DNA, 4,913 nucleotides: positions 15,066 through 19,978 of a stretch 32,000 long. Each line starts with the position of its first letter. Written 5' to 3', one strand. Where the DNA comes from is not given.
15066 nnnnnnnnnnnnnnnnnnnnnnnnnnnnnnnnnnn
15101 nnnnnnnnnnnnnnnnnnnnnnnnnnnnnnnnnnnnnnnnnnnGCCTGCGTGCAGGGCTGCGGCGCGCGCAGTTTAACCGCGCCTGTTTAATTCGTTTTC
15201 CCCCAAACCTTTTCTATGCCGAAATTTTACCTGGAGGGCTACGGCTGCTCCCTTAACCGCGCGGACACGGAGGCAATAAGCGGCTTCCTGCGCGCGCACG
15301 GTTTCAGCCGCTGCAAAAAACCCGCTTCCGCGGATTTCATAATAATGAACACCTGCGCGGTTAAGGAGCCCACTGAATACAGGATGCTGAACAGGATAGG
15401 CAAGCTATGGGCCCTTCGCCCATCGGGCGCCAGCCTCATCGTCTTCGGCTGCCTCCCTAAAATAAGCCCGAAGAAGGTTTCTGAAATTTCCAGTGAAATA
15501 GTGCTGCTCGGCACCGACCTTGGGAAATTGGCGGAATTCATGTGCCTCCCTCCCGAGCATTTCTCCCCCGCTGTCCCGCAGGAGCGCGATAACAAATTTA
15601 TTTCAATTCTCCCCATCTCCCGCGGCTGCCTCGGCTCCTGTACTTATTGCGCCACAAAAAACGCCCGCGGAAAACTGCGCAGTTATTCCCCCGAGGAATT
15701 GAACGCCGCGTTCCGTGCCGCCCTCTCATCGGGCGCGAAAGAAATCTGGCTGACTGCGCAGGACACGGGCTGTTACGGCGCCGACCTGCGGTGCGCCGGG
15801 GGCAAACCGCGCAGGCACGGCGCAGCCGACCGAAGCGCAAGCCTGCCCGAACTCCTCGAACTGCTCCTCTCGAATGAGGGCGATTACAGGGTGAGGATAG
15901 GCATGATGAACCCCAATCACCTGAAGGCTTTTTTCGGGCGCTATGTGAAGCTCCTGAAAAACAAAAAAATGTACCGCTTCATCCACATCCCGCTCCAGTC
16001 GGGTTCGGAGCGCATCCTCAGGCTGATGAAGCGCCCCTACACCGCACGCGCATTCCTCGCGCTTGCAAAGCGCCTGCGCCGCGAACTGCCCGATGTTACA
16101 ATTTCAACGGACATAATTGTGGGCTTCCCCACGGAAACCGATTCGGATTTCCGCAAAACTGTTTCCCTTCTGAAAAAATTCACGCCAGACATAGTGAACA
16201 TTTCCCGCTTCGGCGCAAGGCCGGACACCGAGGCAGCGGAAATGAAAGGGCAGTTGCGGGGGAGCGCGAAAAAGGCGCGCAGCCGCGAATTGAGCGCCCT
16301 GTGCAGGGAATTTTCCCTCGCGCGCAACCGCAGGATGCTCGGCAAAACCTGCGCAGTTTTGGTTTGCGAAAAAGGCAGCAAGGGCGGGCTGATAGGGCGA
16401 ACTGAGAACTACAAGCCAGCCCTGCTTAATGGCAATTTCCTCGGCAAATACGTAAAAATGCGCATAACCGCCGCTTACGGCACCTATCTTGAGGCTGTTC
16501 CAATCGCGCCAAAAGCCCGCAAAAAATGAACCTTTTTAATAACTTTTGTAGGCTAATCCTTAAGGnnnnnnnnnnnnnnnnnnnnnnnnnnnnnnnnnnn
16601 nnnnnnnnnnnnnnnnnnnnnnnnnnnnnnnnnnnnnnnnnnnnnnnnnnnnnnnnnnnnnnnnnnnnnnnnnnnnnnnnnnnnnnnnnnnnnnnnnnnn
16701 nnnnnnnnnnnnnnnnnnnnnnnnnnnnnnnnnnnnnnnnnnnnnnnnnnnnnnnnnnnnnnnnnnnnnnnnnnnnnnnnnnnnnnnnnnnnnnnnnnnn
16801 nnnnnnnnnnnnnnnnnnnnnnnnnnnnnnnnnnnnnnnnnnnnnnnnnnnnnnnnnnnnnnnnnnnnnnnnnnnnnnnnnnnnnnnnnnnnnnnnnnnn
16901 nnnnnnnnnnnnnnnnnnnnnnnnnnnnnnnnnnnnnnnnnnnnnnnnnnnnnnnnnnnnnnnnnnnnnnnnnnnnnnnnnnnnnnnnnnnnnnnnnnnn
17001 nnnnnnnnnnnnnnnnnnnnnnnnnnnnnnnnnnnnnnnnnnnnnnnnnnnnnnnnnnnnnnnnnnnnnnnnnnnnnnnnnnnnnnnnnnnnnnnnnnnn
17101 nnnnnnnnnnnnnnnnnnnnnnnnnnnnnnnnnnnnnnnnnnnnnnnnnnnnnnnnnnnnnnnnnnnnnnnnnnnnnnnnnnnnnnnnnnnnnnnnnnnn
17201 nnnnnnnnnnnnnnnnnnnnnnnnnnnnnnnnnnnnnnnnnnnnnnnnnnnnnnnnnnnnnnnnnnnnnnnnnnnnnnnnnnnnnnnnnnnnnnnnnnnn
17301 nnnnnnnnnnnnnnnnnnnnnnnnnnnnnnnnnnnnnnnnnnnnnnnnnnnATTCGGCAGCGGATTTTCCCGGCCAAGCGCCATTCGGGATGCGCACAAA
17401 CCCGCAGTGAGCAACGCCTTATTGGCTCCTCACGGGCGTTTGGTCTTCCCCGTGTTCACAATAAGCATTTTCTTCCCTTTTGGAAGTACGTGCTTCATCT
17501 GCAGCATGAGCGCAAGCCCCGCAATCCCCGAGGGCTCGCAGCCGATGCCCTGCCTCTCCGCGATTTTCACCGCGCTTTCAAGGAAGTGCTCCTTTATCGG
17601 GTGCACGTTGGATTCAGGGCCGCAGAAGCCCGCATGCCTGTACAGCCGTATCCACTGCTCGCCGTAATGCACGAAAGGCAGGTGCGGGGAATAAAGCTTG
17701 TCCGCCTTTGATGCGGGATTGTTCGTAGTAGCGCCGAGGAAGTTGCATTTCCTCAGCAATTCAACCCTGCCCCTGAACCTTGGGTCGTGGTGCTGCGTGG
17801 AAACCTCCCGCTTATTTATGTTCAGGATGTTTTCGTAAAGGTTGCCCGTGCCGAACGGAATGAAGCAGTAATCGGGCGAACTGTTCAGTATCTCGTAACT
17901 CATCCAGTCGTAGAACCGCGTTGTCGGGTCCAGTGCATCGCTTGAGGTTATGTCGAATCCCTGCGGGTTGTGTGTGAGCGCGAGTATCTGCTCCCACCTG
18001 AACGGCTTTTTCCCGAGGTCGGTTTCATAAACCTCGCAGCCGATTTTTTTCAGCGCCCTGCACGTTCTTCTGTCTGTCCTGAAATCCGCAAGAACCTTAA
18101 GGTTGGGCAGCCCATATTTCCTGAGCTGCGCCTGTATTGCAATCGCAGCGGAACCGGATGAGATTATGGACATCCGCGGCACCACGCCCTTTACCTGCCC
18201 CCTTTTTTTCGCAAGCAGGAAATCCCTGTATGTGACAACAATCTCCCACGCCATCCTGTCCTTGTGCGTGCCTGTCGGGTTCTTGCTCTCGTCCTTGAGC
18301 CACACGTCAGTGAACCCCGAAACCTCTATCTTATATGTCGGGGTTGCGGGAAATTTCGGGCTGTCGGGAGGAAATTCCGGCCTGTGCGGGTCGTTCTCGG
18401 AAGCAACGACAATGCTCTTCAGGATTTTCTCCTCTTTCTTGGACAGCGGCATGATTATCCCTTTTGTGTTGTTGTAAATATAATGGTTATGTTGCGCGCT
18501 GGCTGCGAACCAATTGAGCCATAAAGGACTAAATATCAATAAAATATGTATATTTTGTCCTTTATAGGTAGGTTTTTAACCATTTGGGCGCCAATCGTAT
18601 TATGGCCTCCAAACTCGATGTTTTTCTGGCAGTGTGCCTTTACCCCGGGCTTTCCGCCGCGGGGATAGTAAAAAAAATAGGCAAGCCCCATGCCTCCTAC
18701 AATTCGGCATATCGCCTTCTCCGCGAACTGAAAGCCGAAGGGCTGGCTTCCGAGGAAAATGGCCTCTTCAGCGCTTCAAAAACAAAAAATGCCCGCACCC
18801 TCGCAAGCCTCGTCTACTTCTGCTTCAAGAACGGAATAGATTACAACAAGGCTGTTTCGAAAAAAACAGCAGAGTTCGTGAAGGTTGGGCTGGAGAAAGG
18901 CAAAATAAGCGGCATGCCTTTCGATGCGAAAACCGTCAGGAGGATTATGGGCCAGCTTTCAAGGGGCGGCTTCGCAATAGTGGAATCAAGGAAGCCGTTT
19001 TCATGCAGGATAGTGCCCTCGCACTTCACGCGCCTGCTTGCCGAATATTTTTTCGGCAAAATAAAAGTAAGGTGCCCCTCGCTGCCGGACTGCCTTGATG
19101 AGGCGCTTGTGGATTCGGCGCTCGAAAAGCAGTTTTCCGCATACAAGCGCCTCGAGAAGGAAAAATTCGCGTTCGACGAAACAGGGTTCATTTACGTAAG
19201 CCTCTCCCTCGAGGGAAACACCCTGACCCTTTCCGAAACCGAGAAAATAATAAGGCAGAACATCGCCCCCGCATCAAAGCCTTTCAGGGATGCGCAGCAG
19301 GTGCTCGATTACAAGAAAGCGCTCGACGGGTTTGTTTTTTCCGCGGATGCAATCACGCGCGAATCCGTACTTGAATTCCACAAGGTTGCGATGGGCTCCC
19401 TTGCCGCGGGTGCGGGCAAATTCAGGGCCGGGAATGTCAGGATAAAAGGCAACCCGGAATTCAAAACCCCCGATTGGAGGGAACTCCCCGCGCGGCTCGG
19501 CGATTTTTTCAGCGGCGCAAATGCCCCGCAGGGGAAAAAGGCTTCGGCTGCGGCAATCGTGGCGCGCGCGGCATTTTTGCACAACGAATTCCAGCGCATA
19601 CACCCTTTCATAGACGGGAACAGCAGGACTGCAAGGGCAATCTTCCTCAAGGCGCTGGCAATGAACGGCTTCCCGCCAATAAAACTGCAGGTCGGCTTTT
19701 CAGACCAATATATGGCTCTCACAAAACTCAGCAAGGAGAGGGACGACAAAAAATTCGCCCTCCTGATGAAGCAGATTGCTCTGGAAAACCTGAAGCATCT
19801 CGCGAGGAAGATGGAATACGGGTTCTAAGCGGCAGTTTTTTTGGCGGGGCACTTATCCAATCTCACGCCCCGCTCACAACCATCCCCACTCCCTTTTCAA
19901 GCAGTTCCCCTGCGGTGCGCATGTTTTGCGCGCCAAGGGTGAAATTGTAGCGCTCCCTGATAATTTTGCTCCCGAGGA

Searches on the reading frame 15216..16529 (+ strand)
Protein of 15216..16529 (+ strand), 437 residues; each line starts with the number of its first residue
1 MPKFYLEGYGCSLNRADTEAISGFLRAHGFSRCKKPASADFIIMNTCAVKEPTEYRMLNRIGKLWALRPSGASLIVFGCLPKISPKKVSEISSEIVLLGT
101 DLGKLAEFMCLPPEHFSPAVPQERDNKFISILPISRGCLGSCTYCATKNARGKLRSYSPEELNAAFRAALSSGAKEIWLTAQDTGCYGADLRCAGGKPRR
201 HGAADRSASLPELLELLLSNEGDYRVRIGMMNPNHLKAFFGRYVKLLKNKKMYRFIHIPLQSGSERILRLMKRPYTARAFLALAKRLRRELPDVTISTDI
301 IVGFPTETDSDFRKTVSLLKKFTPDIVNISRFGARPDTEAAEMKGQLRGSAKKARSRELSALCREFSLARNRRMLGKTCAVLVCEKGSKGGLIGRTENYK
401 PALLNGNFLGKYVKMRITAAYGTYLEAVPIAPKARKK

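Call 52: search_protein_families(library=pfam, proteins=[window:15216-16529:+], max_evalue=0.00001)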
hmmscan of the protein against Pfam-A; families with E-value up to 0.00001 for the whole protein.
window:15216-16529:+ (437 aa): 3 families
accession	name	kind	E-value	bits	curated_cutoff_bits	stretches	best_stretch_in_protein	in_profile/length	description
PF04055.27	Radical_SAM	-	1e-22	81.5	29.5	1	133-319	2-166/166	Radical SAM superfamily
PF00919.26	UPF0004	-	3.6e-21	75.5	27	1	3-95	1-93/98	Uncharacterized protein family UPF0004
PF01938.26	TRAM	-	6.4e-10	39.2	21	1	372-428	1-59/61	TRAM domain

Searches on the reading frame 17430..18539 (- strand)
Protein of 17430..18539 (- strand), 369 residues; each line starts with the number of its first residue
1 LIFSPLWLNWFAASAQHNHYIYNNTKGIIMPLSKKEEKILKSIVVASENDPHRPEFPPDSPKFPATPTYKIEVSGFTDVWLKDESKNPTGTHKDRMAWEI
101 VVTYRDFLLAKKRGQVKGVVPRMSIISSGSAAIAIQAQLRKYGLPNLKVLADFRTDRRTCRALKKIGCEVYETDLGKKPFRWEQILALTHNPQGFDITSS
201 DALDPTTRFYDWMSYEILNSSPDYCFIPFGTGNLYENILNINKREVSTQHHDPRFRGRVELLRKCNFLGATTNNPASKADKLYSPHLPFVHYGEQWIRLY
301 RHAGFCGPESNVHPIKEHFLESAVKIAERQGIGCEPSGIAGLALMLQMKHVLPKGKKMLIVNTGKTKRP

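Call 52: search_protein_families(library=pfam, proteins=[window:17430-18539:-], max_evalue=0.00001)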
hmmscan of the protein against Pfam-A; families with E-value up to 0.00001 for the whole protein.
window:17430-18539:- (369 aa): 1 family
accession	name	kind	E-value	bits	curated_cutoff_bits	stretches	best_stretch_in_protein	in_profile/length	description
PF00291.31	PALP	-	2.1e-19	70.4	35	1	77-364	22-295/295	Pyridoxal-phosphate dependent enzyme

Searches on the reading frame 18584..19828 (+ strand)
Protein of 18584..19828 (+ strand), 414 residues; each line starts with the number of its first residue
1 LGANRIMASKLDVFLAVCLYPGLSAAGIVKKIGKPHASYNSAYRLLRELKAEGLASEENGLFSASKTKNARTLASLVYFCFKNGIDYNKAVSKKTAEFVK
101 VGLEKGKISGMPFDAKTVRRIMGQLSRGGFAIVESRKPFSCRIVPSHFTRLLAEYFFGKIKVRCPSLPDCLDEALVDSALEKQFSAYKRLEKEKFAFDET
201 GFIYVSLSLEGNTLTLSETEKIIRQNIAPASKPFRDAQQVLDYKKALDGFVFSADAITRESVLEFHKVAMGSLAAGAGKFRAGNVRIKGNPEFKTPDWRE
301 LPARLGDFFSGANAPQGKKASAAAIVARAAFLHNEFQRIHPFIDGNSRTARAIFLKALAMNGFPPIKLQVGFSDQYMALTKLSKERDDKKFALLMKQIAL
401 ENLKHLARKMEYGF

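Call 52: search_protein_families(library=pfam, proteins=[window:18584-19828:+], max_evalue=0.00001)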
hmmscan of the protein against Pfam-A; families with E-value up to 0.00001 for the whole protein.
window:18584-19828:+ (414 aa): 1 family
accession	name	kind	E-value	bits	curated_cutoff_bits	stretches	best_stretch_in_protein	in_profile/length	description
PF02661.23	Fic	-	8.1e-15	55.9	24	1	257-356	2-91/93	Fic/DOC family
